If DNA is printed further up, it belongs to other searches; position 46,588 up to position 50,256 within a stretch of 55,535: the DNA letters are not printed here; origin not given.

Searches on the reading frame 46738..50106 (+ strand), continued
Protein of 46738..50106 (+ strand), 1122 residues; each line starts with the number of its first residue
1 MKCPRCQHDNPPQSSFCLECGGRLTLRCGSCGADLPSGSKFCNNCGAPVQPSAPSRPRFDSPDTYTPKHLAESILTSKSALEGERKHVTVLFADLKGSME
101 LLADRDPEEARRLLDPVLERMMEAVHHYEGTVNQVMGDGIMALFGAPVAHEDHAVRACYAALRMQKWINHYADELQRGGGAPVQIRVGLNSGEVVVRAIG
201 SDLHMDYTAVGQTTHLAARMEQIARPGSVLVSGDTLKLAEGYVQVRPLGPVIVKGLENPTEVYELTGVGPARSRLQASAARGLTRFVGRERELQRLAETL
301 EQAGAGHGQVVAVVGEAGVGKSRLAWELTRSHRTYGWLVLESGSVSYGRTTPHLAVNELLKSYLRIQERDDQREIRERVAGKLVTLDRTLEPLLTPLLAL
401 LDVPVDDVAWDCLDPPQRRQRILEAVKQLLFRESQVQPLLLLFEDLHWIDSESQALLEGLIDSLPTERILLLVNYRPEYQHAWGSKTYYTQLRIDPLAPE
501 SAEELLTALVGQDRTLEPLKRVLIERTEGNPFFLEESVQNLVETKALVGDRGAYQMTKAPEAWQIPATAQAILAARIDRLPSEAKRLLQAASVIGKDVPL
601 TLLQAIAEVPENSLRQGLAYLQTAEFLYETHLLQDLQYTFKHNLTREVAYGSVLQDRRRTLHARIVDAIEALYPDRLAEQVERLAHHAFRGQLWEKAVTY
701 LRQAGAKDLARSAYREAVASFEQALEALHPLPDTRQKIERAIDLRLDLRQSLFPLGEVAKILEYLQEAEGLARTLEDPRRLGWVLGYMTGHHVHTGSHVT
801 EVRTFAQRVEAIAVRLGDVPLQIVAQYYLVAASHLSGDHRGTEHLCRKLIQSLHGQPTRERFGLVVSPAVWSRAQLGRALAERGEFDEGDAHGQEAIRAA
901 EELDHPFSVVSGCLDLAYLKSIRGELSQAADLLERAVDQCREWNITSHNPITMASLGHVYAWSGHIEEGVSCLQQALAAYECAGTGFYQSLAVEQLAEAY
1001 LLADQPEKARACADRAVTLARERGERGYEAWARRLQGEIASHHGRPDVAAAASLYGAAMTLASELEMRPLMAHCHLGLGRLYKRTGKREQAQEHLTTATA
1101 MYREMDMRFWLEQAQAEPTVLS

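Call 24: search_solved_structures(query=window:46738-50106:+, max_evalue=0.001, show_alignments=2)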
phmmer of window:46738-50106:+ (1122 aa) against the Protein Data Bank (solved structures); distinct sequences matched with E-value up to 0.001: 59.
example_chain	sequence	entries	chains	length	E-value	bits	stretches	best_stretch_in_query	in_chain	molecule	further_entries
2w01_A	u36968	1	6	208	2.3e-31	111.6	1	81-271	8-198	ADENYLATE CYCLASE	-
6fht_A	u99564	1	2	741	4.2e-30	107.5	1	81-271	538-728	Bacteriophytochrome,Adenylate cyclase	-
3r5g_A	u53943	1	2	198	2.4e-28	101.6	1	81-266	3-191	CyaB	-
1wc0_A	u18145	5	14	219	5.6e-18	67.3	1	69-236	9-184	ADENYLATE CYCLASE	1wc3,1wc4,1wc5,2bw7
1wc1_A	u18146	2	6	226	2.3e-17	65.3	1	81-236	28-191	ADENYLATE CYCLASE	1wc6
3et6_A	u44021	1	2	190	1.1e-14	56.4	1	83-256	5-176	Soluble guanylyl cyclase beta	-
6sir_A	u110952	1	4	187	2.2e-13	52.1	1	84-256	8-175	Nucleotide cyclase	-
5oyh_A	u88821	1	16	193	3.4e-13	51.5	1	85-256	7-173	Nucleotide cyclase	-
6ao9_A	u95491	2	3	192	1.3e-12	49.6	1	84-256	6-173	Bacterio-rhodopsin/guanylyl cyclase 1 fusion protein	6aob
6aoa_A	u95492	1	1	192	1.5e-12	49.3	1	85-256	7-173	Bacterio-rhodopsin/guanylyl cyclase 1 fusion protein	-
4p2m_A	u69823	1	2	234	5.1e-12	47.6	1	79-256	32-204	Adenylate cyclase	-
1yk9_A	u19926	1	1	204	6e-12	47.3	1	87-256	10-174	Adenylate cyclase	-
4p2f_A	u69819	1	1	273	6.6e-12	47.2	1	79-256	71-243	Adenylate cyclase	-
4p2x_A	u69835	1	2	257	6.7e-12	47.2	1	79-256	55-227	Adenylate cyclase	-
7yz9_A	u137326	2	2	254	7e-12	47.1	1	78-255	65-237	Adenylate cyclase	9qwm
8jsf_A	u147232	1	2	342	4.1e-05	24.7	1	78-234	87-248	cytidylate cyclase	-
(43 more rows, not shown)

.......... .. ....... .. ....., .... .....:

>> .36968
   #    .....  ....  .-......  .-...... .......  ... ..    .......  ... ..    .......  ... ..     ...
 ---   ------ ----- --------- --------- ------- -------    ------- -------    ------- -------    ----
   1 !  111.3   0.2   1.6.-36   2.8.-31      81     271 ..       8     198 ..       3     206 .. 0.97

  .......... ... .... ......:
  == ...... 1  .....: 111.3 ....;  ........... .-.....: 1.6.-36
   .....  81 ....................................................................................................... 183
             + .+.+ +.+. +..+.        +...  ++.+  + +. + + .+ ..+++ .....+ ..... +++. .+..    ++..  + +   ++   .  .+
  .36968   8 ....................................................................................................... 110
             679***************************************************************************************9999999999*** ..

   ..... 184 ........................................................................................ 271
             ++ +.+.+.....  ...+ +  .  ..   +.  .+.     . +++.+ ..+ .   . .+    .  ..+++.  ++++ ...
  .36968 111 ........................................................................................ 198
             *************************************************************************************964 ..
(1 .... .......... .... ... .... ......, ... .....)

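Call 31: find_encoding_contigs(protein=P0135, flank=10000, max_places=4)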
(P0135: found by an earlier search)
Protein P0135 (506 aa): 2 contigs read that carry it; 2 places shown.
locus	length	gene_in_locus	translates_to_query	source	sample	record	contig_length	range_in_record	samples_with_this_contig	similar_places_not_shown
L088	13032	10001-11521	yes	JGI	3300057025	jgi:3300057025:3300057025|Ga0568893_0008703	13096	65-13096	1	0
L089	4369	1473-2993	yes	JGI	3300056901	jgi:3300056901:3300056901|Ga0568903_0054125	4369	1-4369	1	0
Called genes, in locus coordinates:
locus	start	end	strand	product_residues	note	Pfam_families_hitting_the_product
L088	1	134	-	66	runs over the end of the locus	?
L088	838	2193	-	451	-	PF00989:PAS, PF08448:PAS_4, PF13188:PAS_8 (weak), PF13426:PAS_9, PF00158:Sigma54_activat, PF14532:Sigma54_activ_2, PF25601:AAA_lid_14, PF02954:HTH_8, +1 more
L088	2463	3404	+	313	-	PF13624:SurA_N_3 (weak), PF13145:Rotamase_2, PF13616:Rotamase_3, PF00639:Rotamase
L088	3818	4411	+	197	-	PF10050:DUF2284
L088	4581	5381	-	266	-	PF19676:DUF6178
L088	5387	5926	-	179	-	-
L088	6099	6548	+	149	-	PF01047:MarR, PF12802:MarR_2, PF13463:HTH_27 (weak)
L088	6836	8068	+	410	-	PF06050:HGD-D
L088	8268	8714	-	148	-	PF09912:DUF2141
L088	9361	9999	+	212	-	PF01957:NfeD (weak)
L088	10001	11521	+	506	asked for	PF01145:Band_7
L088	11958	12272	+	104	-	PF01909:NTP_transf_2, PF18765:Polbeta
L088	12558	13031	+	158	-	?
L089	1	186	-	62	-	?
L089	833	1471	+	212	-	PF01957:NfeD (weak)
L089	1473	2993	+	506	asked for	PF01145:Band_7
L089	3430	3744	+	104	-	PF01909:NTP_transf_2, PF18765:Polbeta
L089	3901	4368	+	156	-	?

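Call 39: search_protein_families(library=ncbifam, proteins=[window:46738-50106:+], max_evalue=0.01)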
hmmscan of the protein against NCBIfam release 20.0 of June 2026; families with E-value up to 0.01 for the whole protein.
window:46738-50106:+ (1122 aa): 7 families
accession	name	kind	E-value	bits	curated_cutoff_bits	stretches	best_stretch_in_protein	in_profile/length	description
TIGR03903.1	TOMM_kin_cyc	equivalog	1.6e-105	354.2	705.75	1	79-1064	279-1250/1267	TOMM system kinase/cyclase fusion protein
NF041717.1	HaaA_phane_TPR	equivalog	4.7e-12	44.8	1125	1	874-1116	636-874/882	cyclophane-containing RiPP biosynthesis TPR protein HaaT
NF058673.1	LipAdnlyCyLipJMY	equivalog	2.1e-09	36.6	800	1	72-235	280-418/449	bifunctional lipase/adenylate cyclase LipJ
NF053617.1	SARPRegAfsRStmc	equivalog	7.8e-08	30.7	1430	2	874-986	740-852/986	SARP-family global regulator AfsR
NF053520.1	HK_Porph_FimS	equivalog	1.5e-06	26.8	600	1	876-1102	50-274/618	sensor histidine kinase FimS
NF011149.0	PRK14559.1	equivalog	3.9e-05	22.6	374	1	2-48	3-50/642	serine/threonine phosphatase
NF053720.1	NsdA_fam_reg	subfamily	0.0018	17.8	75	0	1003-1102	214-311/432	NsdA family TPR-like regulatory protein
